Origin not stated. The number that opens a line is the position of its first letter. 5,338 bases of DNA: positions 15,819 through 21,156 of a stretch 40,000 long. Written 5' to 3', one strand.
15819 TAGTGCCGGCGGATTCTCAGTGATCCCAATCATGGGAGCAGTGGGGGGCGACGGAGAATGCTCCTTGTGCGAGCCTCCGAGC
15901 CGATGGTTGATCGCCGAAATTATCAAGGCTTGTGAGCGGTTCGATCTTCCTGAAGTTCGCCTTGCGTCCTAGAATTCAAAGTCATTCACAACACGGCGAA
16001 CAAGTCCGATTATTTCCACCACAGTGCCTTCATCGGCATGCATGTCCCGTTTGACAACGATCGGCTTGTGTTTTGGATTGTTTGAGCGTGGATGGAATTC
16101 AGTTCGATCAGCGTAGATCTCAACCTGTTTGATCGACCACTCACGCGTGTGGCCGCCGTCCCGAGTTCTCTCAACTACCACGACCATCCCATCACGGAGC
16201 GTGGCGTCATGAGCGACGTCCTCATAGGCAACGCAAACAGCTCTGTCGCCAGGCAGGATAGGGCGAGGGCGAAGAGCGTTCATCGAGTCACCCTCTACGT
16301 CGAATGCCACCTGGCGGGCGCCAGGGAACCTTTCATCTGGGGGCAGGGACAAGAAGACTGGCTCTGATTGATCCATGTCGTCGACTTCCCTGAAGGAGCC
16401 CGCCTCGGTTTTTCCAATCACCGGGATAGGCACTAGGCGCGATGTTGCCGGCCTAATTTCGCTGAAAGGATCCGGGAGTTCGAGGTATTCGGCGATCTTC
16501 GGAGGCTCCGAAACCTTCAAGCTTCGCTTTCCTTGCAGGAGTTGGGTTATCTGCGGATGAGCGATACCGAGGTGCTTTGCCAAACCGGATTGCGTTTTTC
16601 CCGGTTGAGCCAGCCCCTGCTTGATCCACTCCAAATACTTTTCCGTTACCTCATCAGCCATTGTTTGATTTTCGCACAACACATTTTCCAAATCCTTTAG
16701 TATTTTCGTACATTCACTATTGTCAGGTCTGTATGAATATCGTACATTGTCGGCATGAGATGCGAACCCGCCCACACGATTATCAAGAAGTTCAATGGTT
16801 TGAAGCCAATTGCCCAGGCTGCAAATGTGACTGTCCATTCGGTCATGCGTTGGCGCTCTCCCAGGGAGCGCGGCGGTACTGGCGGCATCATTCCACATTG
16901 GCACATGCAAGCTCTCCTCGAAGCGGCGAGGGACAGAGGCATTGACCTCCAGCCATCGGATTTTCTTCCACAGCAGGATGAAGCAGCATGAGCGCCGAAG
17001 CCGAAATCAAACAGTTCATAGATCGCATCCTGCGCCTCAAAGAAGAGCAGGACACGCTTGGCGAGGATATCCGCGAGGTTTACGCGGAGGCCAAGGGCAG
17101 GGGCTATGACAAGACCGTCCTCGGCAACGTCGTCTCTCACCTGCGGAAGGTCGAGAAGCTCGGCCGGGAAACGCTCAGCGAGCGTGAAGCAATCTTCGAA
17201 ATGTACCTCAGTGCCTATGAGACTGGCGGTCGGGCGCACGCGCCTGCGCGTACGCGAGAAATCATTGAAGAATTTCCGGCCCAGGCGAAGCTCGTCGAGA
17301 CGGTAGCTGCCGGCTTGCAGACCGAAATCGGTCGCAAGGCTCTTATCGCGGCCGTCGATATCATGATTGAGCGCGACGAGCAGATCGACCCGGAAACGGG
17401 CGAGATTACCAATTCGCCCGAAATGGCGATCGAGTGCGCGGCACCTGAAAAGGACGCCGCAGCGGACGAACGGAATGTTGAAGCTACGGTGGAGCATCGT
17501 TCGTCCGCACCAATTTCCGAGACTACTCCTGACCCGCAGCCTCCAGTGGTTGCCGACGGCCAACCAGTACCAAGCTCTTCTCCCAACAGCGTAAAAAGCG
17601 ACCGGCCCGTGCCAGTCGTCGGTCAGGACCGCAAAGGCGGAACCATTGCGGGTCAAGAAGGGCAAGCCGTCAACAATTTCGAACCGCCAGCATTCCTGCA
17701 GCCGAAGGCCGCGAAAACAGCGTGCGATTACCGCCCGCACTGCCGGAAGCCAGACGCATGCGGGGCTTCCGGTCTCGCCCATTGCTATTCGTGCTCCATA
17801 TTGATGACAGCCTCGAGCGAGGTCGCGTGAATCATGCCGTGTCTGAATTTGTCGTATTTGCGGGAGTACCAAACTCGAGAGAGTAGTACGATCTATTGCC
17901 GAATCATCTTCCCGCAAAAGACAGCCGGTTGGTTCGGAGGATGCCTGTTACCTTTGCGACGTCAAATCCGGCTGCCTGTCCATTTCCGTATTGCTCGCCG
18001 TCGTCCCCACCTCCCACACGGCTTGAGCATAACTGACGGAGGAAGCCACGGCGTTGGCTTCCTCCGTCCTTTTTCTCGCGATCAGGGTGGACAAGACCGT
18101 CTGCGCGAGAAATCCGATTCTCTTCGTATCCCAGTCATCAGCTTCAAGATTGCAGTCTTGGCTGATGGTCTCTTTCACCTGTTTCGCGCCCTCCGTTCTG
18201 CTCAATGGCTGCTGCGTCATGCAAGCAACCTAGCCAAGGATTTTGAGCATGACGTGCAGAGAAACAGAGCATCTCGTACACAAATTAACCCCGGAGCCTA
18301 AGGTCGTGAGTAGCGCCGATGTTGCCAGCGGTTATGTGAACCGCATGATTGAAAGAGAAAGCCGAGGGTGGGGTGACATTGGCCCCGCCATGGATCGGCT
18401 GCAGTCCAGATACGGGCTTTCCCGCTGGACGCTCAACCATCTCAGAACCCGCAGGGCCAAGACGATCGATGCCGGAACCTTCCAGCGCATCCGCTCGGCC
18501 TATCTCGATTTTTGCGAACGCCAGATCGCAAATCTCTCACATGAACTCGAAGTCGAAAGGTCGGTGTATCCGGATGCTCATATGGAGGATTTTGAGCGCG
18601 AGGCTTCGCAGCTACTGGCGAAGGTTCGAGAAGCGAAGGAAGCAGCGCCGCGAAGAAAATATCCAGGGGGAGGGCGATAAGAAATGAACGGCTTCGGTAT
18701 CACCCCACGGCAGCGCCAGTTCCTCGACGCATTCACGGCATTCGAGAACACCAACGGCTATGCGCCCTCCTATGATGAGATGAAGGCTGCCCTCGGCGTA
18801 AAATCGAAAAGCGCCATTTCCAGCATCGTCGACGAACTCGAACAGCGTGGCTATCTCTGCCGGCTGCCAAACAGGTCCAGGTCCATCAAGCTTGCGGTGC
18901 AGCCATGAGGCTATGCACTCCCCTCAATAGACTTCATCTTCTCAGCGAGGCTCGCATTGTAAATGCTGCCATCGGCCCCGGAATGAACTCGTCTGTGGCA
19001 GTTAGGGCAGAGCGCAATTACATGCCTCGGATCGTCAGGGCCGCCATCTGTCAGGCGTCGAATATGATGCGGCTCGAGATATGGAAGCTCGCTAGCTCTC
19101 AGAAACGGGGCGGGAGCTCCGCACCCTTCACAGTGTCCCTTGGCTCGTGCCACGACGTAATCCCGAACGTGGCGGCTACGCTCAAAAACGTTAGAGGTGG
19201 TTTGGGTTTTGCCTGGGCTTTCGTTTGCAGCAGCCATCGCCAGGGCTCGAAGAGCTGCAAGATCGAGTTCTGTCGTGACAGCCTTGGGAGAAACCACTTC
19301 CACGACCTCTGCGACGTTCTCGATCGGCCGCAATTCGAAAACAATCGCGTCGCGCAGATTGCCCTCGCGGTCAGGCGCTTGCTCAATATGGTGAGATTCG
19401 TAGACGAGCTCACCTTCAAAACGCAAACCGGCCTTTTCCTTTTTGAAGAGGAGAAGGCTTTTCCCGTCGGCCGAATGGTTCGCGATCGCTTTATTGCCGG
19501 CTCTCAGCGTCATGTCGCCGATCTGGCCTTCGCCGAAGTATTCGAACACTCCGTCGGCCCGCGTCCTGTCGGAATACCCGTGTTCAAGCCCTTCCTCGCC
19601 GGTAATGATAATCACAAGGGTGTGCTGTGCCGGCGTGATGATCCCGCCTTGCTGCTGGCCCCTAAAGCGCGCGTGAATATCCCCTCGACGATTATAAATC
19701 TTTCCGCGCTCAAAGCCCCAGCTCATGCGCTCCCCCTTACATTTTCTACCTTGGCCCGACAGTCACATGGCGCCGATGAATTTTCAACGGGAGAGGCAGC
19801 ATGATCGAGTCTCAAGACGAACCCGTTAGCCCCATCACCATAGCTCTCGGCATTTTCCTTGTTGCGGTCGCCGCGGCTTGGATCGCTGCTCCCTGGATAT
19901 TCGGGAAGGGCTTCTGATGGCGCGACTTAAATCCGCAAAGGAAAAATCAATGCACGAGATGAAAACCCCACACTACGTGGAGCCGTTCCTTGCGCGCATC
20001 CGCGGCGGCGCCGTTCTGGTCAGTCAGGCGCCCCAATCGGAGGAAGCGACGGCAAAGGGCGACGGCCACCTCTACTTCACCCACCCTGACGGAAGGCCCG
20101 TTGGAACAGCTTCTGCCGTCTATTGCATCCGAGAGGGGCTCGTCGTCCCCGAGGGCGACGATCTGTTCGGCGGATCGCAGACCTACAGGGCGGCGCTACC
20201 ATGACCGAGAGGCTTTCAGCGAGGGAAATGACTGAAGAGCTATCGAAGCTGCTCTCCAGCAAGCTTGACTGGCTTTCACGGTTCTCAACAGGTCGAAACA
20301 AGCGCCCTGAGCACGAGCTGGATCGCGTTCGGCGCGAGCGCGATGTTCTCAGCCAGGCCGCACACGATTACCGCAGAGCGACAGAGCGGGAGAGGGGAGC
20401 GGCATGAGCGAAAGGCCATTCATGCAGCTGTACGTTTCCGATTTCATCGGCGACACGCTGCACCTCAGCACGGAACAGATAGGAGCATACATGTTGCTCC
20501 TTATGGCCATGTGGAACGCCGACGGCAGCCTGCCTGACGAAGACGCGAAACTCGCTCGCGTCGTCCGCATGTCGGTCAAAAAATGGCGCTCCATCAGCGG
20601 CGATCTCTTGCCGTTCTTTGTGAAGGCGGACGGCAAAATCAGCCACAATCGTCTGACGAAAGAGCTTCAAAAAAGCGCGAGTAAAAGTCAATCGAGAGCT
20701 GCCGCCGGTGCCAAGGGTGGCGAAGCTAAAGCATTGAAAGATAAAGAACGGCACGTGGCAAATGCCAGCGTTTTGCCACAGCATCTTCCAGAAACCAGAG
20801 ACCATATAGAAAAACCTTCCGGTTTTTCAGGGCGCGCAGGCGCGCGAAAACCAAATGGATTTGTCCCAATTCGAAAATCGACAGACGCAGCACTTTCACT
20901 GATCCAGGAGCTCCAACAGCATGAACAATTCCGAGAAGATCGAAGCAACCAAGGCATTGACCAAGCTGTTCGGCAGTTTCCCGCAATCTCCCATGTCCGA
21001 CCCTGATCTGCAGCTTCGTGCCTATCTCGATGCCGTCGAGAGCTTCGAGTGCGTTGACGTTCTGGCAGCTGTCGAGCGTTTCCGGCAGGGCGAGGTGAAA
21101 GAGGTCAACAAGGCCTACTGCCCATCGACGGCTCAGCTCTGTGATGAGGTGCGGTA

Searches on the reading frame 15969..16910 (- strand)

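Call 79: search_protein_families(library=pfam, proteins=[window:15969-16910:-], max_evalue=0.001)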
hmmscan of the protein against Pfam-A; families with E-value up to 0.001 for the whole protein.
window:15969-16910:- (313 aa): 2 families
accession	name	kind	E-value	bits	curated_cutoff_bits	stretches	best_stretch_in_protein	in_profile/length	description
PF00717.28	Peptidase_S24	-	1.1e-06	28.8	23.3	1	163-298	1-109/116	Peptidase S24-like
PF01381.28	HTH_3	-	0.00079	19.9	23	0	96-145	1-50/55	Helix-turn-helix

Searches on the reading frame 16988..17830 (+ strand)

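Call 79: search_protein_families(library=pfam, proteins=[window:16988-17830:+], max_evalue=0.001)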
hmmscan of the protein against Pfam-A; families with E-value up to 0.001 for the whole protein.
window:16988-17830:+ (280 aa): 1 family
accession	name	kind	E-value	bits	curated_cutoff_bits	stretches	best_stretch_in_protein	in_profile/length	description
PF10073.14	GapR_DNA-bd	-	1.1e-17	63.8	22.6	1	4-76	2-70/72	GapR-like, DNA-binding domain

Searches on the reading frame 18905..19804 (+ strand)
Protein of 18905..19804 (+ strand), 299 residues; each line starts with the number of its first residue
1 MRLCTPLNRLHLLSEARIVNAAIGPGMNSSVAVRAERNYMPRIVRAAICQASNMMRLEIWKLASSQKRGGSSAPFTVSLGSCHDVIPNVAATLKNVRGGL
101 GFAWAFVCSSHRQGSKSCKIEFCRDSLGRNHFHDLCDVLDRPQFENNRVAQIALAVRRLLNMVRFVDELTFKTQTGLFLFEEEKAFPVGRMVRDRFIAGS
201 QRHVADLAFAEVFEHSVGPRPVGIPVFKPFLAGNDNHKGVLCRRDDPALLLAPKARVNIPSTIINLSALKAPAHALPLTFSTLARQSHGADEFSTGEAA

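Call 79: search_protein_families(library=pfam, proteins=[window:18905-19804:+], max_evalue=0.001)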
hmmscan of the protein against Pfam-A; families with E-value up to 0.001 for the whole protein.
window:18905-19804:+ (299 aa): 0 families

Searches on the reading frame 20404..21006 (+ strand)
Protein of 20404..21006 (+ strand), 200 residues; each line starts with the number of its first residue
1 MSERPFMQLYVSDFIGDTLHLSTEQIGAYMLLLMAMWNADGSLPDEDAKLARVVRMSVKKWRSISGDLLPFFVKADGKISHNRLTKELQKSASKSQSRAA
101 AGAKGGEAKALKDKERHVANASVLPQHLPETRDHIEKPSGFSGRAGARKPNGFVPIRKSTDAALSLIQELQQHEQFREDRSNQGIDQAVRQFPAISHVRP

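Call 8: search_protein_families(library=pfam, proteins=[window:20404-21006:+], max_evalue=0.01)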
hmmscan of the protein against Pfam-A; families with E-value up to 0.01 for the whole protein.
window:20404-21006:+ (200 aa): 1 family
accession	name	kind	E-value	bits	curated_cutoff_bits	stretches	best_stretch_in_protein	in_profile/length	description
PF07120.17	DUF1376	-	7.9e-22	77.9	30.1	1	5-88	1-85/86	Protein of unknown function (DUF1376)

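Call 9: search_protein_families(library=phrogs, proteins=[window:20404-21006:+], max_evalue=0.001)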
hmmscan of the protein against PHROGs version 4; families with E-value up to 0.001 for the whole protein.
window:20404-21006:+ (200 aa): 8 families
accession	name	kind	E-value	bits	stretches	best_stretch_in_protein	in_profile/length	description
phrog_9327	-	DNA, RNA and nucleotide metabolism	1.5e-24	88.1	1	1-123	1-125/276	primosomal protein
phrog_3992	-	DNA, RNA and nucleotide metabolism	5.2e-22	79.9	1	1-128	2-121/345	primosomal protein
phrog_21472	-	unknown function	4.9e-19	70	1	5-114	5-113/299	-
phrog_6451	-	DNA, RNA and nucleotide metabolism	3.6e-17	64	1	5-117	2-114/272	primosomal protein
phrog_12767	-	unknown function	1.6e-16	61.7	1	6-121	3-119/324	-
phrog_24353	-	unknown function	2e-11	44.8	1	6-123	9-127/294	-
phrog_4118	-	DNA, RNA and nucleotide metabolism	2.1e-08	35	1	10-131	7-129/315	primosomal protein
phrog_34432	-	unknown function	3.4e-07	31.4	1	5-113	7-118/220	-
